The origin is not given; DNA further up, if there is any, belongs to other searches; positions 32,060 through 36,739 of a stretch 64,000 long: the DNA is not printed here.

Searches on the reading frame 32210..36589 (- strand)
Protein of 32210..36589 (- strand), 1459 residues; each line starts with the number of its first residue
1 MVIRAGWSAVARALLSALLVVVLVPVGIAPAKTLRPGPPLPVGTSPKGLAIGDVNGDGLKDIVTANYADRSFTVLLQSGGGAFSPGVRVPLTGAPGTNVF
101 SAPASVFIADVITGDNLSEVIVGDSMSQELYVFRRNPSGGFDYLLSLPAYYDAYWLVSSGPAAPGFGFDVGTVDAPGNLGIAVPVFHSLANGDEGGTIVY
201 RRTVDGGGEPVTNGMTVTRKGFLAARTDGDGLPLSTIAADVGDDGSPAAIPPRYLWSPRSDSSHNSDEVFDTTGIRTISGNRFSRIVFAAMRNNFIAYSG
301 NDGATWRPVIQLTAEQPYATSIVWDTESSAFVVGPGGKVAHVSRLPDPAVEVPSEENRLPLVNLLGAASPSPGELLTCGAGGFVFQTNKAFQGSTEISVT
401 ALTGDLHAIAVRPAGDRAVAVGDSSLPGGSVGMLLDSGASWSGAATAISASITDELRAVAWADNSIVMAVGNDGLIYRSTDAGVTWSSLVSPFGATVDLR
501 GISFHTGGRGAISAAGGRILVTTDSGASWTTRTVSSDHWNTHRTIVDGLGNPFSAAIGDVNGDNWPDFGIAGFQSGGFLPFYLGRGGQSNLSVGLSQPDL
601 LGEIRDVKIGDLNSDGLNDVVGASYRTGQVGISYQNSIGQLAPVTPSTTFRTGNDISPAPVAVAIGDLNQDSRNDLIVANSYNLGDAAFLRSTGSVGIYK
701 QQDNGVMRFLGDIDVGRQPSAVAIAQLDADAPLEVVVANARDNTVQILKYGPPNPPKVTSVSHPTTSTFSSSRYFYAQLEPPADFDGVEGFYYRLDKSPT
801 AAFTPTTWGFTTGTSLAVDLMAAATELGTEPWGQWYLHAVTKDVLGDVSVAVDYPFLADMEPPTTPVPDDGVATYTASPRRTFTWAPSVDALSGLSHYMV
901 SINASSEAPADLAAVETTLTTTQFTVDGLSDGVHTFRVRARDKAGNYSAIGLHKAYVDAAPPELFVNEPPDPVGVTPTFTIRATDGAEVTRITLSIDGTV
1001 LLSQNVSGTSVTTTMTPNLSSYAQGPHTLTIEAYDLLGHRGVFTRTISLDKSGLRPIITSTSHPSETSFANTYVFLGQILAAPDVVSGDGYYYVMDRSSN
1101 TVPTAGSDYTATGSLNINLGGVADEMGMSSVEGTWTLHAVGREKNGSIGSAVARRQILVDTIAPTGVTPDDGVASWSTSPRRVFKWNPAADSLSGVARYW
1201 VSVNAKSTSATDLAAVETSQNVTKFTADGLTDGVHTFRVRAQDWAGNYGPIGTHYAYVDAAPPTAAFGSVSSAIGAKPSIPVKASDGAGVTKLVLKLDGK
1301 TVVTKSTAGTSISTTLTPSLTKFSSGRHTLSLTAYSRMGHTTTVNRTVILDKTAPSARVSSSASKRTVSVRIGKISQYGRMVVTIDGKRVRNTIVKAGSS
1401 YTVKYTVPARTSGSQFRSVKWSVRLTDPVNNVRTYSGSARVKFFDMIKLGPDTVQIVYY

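Call 7: search_protein_families(library=pfam, proteins=[window:32210-36589:-], max_evalue=0.01)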
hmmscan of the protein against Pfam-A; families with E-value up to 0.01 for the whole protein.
window:32210-36589:- (1459 aa): 9 families
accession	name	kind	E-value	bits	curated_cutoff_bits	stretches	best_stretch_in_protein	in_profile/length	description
PF13517.12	FG-GAP_3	-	2.3e-17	63.7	26.9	2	611-678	1-61/61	FG-GAP-like repeat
PF19077.6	Big_13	-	2.9e-14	53.8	27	3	976-1039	28-89/102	Bacterial Ig-like domain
PF01839.29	FG-GAP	-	3.2e-10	40.1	22.1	1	660-683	2-25/37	FG-GAP repeat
PF17957.7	Big_7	-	4.6e-05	24.4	24.1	1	975-1031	18-70/70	Bacterial Ig domain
PF15902.12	Sortilin-Vps10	-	0.00018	20.9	33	1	436-531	8-111/446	Sortilin, neurotensin receptor 3,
PF24421.1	Ig_J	-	0.00068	20.1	29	0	898-946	43-90/104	Tip attachment protein J, Ig-like domain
PF13750.12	Big_3_3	-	0.00076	19.6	27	0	1319-1369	8-59/157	Bacterial Ig-like domain (group 3)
PF14870.12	PSII_BNR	-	0.0012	18.6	27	0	440-502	221-282/303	Photosynthesis system II assembly factor YCF48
PF12245.14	Big_3_2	-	0.0056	17.3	23.3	0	921-958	85-121/122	Bacterial Ig-like domain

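Call 8: search_protein_families(library=ncbifam, proteins=[window:32210-36589:-], max_evalue=0.01)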
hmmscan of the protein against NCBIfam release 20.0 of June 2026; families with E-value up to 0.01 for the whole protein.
window:32210-36589:- (1459 aa): 7 families
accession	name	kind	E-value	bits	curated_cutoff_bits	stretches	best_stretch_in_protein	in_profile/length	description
NF047446.1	barrel_OmpL47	domain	5.2e-10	39.6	40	2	1189-1253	11-63/68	OmpL47-type beta-barrel domain-containing protein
NF045728.1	glycosyl_F510_1955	equivalog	1e-06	28.3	175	1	398-532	85-213/246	F510_1955 family glycosylhydrolase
NF010237.0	PRK13684.1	equivalog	3.2e-05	23.1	326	1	451-533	43-125/334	photosynthesis system II assembly factor Ycf48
NF010781.0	PRK14184.1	equivalog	0.00034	19.8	438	1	406-478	148-220/286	bifunctional 5,10-methylene-tetrahydrofolate dehydrogenase/ 5,10-methylene-tetrahydrofolate cyclohydrolase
NF047441.1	Lepto_OmpL47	equivalog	0.0014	18.3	250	0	930-996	111-186/336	multi-beta-barrel domain surface protein OmpL47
NF047539.1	XAC2610_fam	domain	0.0098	16.4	35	0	50-68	2-20/89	XAC2610-related protein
NF010786.0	PRK14189.1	subfamily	0.01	15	421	0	382-476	128-215/285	bifunctional methylenetetrahydrofolate dehydrogenase/methenyltetrahydrofolate cyclohydrolase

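Call 84: search_protein_families(library=padloc, proteins=[window:32210-36589:-], max_evalue=0.001)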
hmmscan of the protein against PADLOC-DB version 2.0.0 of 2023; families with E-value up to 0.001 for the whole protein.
window:32210-36589:- (1459 aa): 0 families
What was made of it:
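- On Known anti-phage defence systems: No hits for ChlD, the acidic protein or the surface protein (call 84).
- Tried and rejected: PADLOC returned no hits (call 84).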
